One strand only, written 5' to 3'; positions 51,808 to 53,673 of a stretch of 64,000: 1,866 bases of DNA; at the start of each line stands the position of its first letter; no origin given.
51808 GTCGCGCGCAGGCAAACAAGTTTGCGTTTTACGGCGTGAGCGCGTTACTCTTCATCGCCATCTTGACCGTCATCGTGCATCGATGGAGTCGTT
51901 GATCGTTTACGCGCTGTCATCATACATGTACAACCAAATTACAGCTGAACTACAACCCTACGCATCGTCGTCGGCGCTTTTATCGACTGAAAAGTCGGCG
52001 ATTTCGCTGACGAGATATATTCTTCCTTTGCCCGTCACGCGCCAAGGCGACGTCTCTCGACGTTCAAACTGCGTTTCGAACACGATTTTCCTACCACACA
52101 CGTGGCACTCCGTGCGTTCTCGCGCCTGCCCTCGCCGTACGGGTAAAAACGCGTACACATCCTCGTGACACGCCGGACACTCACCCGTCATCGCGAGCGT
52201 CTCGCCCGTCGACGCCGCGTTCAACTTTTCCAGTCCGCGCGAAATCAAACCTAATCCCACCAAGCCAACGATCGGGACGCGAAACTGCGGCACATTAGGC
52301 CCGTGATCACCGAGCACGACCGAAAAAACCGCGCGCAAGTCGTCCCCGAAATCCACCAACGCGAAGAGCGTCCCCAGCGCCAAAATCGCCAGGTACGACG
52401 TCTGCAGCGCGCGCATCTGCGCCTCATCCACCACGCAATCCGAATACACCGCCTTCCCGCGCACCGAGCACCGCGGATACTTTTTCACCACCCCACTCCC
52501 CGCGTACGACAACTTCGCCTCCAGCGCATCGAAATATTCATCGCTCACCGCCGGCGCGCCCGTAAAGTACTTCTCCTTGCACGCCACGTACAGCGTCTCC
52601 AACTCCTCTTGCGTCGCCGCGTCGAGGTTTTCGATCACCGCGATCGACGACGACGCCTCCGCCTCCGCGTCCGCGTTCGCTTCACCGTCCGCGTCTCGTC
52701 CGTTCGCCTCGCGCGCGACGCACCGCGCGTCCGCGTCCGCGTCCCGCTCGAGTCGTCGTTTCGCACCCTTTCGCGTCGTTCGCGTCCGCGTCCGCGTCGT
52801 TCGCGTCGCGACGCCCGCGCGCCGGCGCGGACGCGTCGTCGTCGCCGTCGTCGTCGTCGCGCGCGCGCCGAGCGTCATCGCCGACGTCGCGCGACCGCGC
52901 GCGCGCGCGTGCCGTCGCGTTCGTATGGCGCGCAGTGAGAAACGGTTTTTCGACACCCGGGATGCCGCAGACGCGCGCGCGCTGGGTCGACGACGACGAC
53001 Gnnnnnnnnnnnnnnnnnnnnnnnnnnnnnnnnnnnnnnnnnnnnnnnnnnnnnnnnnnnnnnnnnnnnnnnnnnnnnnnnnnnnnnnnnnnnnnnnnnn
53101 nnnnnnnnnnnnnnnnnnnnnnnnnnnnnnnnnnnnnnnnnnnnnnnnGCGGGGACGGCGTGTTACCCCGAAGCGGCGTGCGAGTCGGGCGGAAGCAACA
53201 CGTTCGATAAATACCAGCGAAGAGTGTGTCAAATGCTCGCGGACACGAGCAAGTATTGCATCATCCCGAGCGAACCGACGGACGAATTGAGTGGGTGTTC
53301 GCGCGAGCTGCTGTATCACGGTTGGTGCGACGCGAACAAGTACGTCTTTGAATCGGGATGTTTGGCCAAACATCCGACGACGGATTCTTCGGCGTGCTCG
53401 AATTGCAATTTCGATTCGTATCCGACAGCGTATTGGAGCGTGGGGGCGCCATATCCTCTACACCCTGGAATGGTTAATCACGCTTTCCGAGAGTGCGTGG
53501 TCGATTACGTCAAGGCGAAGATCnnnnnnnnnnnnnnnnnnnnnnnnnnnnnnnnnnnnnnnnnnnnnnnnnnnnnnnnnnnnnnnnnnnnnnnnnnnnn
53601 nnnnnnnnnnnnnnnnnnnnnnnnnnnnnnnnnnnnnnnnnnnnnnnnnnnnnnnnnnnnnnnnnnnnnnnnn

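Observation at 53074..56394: A 1107-aa Cys-rich surface protein with third-position GC clearly lower than its neighbours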

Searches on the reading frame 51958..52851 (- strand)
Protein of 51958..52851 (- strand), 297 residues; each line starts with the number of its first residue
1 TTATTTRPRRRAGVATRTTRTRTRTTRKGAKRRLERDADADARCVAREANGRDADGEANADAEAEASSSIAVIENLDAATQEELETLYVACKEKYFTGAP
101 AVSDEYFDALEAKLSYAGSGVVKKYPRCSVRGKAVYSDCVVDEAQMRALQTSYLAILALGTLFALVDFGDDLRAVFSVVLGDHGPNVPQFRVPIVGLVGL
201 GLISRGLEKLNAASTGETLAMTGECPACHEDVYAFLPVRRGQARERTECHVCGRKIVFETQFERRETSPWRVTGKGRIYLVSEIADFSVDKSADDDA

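Call 14: search_protein_families(library=pfam, proteins=[window:51958-52851:-], max_evalue=0.001)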
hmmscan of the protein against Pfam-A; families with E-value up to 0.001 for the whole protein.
window:51958-52851:- (297 aa): 1 family
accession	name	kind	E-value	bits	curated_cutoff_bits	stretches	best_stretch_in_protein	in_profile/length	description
PF14255.11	Cys_rich_CPXG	-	0.00012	22.3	25.2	1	224-266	2-44/52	Cysteine-rich CPXCG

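Call 72: find_homologous_proteins(query=window:51958-52851:-, max_evalue=1e-10)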
Query window:51958-52851:- (297 aa): 16 proteins with E <= 1e-10 among 8000 candidates.
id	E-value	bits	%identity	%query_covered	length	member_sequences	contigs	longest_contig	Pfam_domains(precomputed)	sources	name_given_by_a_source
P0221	3.1e-190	649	100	100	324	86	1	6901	-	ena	-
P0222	5.4e-178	608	93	100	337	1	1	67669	-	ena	-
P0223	2.4e-94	334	68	72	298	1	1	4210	-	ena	-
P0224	1.2e-92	328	54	96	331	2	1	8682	-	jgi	-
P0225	1.6e-92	328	67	72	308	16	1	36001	-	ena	-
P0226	1.9e-92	328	55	93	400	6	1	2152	-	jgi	-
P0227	3.4e-92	327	66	72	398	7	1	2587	-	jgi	jgi:hypothetical protein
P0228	4.6e-92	327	66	72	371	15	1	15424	-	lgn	-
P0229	1.6e-85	305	63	71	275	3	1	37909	-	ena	-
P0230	1.1e-81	293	63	73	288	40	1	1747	PF14255.12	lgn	-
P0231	8.2e-81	290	64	72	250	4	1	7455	-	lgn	-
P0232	4.7e-80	287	62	73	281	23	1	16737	PF14255.12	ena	-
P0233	1.2e-78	283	55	94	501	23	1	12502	-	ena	-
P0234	1.5e-76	276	62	72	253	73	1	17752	-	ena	-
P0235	1.7e-70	256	97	44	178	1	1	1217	-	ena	-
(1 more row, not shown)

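Call 73: find_encoding_contigs(protein=P0225, flank=10000, max_places=2)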
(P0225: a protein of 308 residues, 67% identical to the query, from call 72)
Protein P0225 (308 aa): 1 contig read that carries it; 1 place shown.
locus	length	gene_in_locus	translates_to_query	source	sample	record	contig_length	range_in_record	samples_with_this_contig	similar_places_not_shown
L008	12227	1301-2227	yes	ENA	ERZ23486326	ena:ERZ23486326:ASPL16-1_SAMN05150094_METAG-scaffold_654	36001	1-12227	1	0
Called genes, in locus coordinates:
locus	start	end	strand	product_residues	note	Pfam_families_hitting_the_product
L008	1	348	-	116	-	?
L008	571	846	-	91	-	-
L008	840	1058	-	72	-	-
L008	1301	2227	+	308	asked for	-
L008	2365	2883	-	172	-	PF05008:V-SNARE (weak), PF03908:Sec20 (weak), PF12352:V-SNARE_C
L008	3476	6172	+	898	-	PF22669:Exo_endo_phos2, PF21310:OCRL-like_ASH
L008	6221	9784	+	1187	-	PF00575:S1, PF00270:DEAD (weak), PF13401:AAA_22, PF00271:Helicase_C, PF04408:WHD_HA2, PF21010:HA2_C, PF07717:OB_NTP_bind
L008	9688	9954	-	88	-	-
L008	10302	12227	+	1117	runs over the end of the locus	PF13967:RSN1_TM, PF14703:PHM7_cyt (weak), PF02714:RSN1_7TM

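Call 74: find_encoding_contigs(protein=P0229, flank=10000, max_places=2)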
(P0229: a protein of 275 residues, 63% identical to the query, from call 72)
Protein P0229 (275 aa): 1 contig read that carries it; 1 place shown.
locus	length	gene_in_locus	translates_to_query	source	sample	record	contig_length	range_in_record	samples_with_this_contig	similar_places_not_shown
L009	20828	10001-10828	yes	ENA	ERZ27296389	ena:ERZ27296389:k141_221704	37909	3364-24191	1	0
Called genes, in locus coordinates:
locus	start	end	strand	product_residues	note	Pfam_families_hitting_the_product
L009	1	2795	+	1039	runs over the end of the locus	-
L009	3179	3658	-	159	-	-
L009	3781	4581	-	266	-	PF20636:SMN_G2-BD (weak)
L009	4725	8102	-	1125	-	-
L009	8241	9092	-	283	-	-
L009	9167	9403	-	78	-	-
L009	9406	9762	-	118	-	-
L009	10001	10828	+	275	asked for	-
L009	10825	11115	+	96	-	-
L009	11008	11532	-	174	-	PF05008:V-SNARE (weak), PF03908:Sec20 (weak), PF12352:V-SNARE_C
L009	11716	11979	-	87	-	-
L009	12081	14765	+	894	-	PF22669:Exo_endo_phos2, PF21310:OCRL-like_ASH, PF22544:HYDIN_VesB_CFA65-like_Ig (weak), PF00620:RhoGAP (faint)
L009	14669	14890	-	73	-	-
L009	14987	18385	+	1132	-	PF00270:DEAD (weak), PF13401:AAA_22, PF00271:Helicase_C, PF04408:WHD_HA2, PF21010:HA2_C, PF07717:OB_NTP_bind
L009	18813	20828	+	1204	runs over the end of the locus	PF13967:RSN1_TM, PF14703:PHM7_cyt (weak), PF02714:RSN1_7TM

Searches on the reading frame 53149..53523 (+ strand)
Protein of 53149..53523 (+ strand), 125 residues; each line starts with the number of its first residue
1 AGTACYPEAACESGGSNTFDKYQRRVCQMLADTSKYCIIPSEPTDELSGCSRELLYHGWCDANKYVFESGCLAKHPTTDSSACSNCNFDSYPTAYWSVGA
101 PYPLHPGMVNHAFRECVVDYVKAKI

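Call 48: search_protein_families(library=pfam, proteins=[window:53149-53523:+], max_evalue=1)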
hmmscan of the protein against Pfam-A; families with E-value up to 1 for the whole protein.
window:53149-53523:+ (125 aa): 1 family
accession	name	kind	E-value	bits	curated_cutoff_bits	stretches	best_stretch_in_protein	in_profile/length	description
PF12511.13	DUF3716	-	0.23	11.9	22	1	60-91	18-52/59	Protein of unknown function (DUF3716)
